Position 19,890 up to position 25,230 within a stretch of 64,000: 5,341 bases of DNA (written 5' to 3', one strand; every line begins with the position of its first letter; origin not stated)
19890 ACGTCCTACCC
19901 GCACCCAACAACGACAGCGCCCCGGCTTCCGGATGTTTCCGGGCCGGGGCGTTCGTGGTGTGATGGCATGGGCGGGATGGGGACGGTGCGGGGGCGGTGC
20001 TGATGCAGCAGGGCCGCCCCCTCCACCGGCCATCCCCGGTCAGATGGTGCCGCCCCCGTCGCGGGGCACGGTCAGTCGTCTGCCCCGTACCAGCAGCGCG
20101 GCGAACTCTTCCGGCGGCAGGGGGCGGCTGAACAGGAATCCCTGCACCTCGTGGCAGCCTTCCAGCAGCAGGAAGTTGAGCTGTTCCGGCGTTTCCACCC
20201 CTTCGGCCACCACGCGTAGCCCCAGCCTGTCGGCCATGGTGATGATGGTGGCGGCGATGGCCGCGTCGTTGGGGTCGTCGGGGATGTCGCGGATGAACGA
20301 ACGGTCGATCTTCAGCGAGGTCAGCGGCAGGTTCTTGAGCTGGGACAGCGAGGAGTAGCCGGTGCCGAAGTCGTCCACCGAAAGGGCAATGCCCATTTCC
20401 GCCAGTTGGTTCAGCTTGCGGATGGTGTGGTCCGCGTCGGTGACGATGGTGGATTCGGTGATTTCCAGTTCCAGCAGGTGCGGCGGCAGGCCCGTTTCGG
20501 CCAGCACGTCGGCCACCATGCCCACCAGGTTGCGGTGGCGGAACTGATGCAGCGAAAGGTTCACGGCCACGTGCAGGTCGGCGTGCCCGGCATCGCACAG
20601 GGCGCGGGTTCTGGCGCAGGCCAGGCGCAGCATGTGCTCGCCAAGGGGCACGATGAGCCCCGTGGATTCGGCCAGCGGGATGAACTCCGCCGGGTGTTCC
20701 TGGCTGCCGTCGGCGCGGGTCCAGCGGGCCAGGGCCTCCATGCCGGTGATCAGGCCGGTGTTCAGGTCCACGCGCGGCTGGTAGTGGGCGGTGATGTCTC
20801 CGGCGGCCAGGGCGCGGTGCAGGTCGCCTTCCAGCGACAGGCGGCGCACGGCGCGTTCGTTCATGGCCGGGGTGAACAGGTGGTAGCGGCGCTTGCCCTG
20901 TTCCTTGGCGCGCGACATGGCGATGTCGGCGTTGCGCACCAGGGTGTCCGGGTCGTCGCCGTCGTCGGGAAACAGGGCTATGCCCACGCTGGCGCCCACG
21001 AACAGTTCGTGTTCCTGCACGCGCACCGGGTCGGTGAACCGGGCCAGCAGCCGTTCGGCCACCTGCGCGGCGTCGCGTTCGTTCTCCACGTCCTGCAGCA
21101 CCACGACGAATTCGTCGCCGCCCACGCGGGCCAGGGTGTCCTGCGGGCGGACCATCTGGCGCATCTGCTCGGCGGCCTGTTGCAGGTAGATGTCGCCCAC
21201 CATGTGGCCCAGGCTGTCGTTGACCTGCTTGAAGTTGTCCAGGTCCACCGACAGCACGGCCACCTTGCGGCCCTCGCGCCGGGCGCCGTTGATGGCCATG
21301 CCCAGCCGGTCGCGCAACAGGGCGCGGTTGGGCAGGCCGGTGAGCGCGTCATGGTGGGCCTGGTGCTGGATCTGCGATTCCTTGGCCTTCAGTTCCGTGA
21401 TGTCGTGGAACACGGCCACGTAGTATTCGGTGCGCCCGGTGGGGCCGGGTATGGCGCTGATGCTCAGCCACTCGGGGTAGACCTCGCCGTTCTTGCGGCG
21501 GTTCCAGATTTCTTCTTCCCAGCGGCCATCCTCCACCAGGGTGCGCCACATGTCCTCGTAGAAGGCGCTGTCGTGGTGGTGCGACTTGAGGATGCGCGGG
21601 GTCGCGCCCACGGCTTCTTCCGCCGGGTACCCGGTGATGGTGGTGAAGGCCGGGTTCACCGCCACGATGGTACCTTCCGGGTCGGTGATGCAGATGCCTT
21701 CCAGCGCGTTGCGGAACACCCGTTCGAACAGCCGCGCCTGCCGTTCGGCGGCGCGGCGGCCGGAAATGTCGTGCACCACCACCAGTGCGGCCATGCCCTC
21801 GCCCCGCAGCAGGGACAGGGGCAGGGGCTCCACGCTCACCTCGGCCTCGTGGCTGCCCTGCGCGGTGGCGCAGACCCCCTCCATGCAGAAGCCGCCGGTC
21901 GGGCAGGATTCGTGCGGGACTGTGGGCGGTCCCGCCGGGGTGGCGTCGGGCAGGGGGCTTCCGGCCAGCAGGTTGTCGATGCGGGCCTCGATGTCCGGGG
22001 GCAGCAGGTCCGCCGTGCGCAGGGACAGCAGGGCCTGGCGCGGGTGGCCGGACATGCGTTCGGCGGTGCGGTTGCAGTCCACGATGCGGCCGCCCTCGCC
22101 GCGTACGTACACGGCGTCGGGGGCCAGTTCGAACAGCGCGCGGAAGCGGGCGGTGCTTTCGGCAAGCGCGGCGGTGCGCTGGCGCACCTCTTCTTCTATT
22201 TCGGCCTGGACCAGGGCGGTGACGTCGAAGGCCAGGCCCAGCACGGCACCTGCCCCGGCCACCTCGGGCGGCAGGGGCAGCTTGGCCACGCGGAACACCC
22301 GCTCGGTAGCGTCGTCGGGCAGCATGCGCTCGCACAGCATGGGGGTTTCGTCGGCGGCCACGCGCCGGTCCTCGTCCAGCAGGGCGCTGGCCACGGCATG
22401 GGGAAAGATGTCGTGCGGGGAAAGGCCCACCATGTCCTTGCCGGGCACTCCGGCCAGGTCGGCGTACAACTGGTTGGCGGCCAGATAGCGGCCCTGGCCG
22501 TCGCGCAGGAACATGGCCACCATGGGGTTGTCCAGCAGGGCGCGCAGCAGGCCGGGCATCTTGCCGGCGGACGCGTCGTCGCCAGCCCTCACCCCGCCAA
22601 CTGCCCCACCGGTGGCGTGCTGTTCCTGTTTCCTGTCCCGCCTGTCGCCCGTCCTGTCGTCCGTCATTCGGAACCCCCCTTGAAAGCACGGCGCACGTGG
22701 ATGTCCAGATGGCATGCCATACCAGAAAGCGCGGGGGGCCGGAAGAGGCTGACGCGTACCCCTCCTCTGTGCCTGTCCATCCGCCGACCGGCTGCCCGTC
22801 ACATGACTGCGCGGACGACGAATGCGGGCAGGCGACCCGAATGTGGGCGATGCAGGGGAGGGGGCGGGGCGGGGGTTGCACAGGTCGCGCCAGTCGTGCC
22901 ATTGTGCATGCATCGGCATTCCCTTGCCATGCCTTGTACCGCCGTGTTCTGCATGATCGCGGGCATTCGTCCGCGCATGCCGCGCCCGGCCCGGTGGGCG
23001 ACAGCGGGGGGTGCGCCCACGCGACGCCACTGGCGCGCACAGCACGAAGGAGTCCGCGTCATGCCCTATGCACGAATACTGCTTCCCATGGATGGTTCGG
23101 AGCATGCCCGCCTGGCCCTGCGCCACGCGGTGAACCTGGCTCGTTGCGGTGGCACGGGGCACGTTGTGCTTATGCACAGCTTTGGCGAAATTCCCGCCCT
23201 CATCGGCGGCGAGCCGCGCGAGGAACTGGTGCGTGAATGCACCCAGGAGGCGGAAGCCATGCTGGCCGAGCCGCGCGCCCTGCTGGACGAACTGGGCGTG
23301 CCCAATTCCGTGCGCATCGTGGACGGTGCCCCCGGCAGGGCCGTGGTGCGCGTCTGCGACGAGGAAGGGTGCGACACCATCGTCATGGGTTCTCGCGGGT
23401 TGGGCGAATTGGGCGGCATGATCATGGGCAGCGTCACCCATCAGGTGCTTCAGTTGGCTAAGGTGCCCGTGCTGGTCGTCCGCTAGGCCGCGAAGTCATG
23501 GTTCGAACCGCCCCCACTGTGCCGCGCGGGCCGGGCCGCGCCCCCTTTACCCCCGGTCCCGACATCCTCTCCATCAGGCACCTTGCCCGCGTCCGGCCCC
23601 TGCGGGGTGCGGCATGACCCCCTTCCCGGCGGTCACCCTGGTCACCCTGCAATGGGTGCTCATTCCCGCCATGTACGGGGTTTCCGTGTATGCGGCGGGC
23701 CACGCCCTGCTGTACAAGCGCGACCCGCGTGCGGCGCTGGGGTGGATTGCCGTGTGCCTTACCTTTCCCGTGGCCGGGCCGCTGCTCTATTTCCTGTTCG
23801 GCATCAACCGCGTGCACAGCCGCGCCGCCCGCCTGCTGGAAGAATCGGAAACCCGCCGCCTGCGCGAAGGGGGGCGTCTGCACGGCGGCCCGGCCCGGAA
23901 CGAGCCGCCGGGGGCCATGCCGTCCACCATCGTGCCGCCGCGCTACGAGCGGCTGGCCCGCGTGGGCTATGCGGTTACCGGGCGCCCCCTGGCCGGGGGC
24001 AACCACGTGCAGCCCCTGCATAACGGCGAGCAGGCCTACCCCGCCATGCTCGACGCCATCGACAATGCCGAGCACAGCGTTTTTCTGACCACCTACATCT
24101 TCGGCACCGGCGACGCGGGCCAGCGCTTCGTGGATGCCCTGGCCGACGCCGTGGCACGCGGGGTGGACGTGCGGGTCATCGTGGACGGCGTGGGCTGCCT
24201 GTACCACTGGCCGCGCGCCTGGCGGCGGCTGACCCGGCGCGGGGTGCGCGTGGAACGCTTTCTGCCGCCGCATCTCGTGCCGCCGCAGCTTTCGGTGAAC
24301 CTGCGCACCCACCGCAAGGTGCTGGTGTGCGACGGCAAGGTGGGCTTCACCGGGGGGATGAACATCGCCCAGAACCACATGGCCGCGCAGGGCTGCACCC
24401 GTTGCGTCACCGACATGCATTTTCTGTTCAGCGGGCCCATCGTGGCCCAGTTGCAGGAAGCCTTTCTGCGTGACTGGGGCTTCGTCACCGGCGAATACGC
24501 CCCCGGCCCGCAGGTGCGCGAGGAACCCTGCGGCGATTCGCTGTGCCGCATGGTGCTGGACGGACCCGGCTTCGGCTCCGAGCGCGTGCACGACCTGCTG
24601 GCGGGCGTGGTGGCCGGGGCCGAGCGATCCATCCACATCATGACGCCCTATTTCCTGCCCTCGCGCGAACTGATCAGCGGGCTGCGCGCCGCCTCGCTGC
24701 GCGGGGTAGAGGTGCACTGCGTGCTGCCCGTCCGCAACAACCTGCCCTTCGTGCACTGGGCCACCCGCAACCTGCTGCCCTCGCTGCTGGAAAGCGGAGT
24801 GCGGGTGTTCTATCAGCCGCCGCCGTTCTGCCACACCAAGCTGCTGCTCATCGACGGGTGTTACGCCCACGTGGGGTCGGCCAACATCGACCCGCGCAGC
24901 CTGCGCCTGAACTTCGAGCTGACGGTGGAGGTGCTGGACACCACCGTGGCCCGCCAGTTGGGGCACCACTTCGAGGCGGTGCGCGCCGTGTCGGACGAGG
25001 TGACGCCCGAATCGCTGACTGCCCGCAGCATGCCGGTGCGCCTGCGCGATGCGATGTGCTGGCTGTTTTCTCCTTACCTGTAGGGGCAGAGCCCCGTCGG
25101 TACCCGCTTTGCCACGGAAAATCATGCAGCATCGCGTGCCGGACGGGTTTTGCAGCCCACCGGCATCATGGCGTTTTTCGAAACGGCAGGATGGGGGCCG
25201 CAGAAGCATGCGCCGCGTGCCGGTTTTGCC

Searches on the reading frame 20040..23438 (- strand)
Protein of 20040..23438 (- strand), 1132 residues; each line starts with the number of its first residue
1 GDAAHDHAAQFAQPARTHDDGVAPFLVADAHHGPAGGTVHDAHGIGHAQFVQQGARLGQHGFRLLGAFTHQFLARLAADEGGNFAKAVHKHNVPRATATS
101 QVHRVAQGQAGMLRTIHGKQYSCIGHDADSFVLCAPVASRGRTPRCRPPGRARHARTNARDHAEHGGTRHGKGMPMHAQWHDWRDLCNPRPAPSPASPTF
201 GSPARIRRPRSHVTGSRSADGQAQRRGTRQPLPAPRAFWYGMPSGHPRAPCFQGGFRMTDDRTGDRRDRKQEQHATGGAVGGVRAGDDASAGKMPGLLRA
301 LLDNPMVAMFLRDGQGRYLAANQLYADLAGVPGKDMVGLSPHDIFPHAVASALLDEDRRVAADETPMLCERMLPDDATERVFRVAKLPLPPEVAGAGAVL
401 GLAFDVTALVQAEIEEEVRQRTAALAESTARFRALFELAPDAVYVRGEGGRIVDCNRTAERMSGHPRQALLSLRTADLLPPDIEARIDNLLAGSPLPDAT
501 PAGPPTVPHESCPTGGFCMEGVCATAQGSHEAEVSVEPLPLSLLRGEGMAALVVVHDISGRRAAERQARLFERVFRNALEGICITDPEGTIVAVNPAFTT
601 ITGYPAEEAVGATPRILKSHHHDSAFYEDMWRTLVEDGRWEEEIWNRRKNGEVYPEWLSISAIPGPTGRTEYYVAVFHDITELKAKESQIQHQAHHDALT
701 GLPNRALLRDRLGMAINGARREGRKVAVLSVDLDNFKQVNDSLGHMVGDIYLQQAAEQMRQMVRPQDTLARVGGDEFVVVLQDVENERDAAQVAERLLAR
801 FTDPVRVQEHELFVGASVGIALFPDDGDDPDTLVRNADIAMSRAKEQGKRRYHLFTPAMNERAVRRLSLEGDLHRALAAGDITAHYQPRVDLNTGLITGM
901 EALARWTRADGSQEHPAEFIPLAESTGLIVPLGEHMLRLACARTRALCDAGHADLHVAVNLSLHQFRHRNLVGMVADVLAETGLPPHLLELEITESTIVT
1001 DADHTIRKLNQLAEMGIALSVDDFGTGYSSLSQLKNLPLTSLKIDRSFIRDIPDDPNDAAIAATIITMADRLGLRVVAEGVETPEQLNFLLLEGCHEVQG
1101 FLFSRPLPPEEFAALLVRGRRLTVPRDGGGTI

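Call 63: search_protein_families(library=pfam, proteins=[window:20040-23438:-], max_evalue=0.001)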
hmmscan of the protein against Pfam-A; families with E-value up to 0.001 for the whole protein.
window:20040-23438:- (1132 aa): 8 families
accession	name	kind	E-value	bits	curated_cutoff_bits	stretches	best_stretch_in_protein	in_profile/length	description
PF00563.25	EAL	-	1.6e-69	234.3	31.3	1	872-1106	3-236/236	EAL domain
PF00990.26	GGDEF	-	6.7e-51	172.7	23.8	1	694-850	1-160/161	Diguanylate cyclase, GGDEF domain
PF08448.16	PAS_4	-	2.9e-34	118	23.1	3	307-410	8-109/110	PAS fold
PF00989.32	PAS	-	1.6e-29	102.6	22.6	2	571-680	3-113/113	PAS fold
PF13188.13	PAS_8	-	1.8e-27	94.7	21.8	2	430-485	1-56/65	PAS domain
PF13426.13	PAS_9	-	1.4e-26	93.2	27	1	580-682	2-103/103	PAS domain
PF08447.18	PAS_3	-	3e-08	34.3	25.6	1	592-676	2-88/89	PAS fold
PF12860.13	PAS_7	-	1e-06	29.3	27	0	579-687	5-114/115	PAS fold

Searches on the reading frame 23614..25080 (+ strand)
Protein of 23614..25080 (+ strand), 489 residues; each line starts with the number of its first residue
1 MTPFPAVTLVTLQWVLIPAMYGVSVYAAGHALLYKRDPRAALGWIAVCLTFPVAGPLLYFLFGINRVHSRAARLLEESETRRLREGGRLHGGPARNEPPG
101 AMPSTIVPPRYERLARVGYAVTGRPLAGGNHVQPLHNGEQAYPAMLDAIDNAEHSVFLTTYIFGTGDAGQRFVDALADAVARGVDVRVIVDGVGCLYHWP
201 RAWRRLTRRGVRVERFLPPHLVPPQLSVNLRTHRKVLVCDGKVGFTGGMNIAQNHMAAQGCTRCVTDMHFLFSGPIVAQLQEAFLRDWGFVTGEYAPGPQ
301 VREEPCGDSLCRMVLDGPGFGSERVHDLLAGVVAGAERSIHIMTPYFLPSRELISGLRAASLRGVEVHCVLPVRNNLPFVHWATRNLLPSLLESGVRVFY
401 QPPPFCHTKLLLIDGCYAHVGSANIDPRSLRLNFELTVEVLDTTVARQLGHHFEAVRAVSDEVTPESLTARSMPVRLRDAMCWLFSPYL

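Call 86: search_protein_families(library=pfam, proteins=[window:23614-25080:+], max_evalue=0.00001)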
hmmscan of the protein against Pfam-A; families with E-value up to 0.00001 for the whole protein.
window:23614-25080:+ (489 aa): 3 families
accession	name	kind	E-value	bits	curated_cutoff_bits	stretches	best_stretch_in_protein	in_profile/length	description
PF13091.12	PLDc_2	-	2.3e-46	157.4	27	2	335-455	7-130/132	PLD-like domain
PF00614.28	PLDc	-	2.2e-11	43.7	21.9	0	407-429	6-28/28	Phospholipase D Active site motif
PF13396.11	PLDc_N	-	7.3e-10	39.1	23.3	1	23-63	2-41/42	Phospholipase_D-nuclease N-terminal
